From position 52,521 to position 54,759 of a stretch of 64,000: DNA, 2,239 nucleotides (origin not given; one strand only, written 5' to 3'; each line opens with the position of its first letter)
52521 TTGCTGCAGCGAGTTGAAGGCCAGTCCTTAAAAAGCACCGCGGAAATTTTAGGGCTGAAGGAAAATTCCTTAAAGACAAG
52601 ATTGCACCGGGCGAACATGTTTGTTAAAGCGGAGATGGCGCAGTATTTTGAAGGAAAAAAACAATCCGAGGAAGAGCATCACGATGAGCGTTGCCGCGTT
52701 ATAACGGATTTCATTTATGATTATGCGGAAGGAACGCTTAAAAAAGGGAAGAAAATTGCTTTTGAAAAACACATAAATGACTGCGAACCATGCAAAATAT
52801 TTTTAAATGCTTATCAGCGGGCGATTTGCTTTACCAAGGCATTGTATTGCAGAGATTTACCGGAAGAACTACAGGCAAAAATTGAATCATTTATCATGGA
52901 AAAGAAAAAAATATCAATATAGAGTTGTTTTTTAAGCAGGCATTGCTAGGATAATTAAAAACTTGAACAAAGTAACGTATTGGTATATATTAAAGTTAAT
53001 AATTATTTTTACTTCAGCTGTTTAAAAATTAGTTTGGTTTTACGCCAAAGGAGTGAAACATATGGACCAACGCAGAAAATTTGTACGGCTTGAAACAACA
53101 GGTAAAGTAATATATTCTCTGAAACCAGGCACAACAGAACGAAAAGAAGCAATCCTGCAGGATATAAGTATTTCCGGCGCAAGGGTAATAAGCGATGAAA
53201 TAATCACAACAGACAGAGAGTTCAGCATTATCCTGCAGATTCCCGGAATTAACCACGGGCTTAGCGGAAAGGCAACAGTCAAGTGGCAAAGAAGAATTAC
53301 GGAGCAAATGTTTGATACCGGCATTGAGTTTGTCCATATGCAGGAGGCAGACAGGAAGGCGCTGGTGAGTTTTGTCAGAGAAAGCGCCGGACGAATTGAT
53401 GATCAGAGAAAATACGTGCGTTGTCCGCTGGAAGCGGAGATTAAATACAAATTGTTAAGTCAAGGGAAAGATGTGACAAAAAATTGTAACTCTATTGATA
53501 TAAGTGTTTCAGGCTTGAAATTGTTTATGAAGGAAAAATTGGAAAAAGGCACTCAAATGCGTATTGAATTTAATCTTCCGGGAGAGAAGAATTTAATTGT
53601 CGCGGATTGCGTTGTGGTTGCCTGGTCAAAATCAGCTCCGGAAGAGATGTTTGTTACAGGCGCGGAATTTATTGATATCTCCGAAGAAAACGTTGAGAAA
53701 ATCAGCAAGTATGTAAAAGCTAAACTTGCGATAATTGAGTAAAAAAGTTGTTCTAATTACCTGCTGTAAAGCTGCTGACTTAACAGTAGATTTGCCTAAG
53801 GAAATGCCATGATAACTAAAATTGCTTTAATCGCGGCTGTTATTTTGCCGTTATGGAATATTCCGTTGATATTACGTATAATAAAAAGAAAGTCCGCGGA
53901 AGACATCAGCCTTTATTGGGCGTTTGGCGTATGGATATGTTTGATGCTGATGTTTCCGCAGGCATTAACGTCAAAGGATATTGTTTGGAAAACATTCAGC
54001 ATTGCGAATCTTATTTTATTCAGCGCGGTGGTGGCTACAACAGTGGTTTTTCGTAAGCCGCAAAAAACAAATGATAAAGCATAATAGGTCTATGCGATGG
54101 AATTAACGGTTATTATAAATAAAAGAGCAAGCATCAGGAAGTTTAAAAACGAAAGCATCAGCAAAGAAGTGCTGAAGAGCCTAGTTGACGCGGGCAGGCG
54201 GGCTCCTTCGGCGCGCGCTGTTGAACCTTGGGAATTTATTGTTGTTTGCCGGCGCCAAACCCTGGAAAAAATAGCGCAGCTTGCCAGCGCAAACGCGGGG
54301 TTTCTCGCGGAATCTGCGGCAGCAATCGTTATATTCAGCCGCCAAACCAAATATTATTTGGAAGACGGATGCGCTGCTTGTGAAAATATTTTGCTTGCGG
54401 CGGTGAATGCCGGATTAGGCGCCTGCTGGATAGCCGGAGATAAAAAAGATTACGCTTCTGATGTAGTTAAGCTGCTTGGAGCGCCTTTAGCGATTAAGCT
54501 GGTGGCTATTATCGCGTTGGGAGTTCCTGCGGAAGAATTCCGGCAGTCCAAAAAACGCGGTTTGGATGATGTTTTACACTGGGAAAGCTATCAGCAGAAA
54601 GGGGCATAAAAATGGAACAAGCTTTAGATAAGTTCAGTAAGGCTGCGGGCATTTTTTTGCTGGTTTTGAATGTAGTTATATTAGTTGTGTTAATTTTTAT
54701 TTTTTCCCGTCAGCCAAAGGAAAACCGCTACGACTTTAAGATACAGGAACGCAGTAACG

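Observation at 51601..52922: Peptide deformylase with QExxH instead of HExxH, overlapping an ECF sigma factor that carries its own zinc-finger tail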

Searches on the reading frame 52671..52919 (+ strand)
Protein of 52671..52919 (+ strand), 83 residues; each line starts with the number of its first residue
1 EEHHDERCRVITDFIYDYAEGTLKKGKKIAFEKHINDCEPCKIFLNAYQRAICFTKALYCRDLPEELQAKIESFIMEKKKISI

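Call 48: search_solved_structures(query=window:52671-52919:+, max_evalue=10, show_alignments=3)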
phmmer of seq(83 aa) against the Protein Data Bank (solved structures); distinct sequences matched with E-value up to 10: 8.
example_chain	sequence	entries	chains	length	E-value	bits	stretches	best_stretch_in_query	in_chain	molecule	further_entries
5frf_A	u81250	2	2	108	0.0012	22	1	2-72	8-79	ANTI-SIGMA FACTOR RSRA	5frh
4y49_A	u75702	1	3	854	0.073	16.3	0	4-43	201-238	N-terminal acetyltransferase A complex subunit NAT1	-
8rlz_A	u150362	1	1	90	0.077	16.2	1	13-46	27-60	Antisigma factor DdvA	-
4xnh_A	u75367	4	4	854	0.077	16.2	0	4-43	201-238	N-terminal acetyltransferase A complex subunit NAT1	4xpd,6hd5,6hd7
4hnw_A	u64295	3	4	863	0.08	16.1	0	4-43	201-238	N-terminal acetyltransferase A complex subunit NAT1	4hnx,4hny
6o07_A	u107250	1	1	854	0.09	16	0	15-48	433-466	Naa15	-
5wuq_C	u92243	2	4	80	0.2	14.9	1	13-81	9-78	Anti-sigma-W factor RsiW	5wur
5dll_A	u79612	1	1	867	1.3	12.3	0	20-51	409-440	Aminopeptidase N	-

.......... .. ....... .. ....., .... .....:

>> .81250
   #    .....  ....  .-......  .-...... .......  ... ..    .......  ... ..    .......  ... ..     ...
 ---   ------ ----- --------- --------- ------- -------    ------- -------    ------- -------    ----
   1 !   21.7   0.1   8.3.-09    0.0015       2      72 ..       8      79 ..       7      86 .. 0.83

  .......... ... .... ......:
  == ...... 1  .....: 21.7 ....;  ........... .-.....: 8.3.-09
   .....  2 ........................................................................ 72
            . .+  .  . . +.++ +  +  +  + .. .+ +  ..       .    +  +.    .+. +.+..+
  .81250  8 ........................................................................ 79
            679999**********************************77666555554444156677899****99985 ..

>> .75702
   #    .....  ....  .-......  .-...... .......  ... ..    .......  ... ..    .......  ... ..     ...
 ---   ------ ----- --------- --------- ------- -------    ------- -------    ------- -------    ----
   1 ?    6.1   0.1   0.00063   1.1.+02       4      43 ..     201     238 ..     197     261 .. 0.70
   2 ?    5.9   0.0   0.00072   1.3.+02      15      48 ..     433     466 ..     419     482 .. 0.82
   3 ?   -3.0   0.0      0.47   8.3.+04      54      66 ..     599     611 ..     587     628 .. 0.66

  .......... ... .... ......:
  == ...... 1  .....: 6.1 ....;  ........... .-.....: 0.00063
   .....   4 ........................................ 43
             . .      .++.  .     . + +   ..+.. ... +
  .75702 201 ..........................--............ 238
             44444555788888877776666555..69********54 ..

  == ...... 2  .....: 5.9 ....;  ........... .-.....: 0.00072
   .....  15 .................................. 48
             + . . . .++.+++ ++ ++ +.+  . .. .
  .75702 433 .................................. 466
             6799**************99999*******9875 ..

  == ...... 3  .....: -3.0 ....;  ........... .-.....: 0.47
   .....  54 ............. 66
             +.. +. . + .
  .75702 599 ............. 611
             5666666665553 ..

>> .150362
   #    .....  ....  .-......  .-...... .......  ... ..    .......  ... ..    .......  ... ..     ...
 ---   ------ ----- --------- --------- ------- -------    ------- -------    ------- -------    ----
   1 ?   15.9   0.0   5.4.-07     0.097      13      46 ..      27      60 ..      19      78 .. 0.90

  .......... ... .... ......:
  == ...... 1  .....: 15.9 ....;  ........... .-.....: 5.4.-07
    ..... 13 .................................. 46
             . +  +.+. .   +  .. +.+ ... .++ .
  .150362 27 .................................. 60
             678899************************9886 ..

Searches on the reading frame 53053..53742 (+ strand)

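Call 3: search_protein_families(library=pfam, proteins=[window:53053-53742:+], max_evalue=0.01)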
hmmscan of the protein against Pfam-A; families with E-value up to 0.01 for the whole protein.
window:53053-53742:+ (229 aa): 1 family
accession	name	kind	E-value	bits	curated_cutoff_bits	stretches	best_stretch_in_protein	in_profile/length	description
PF07238.19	PilZ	-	1e-24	87.3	22.5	2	6-109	1-101/102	PilZ domain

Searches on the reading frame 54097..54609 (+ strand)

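Call 3: search_protein_families(library=pfam, proteins=[window:54097-54609:+], max_evalue=0.01)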
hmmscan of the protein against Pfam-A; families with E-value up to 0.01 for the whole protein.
window:54097-54609:+ (170 aa): 2 families
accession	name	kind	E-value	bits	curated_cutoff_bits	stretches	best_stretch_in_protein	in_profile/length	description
PF00881.29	Nitroreductase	-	8.8e-24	85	23.5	2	7-65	1-59/167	Nitroreductase family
PF14512.11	TM1586_NiRdase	-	3.6e-15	56.6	27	1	3-164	2-153/215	Putative TM nitroreductase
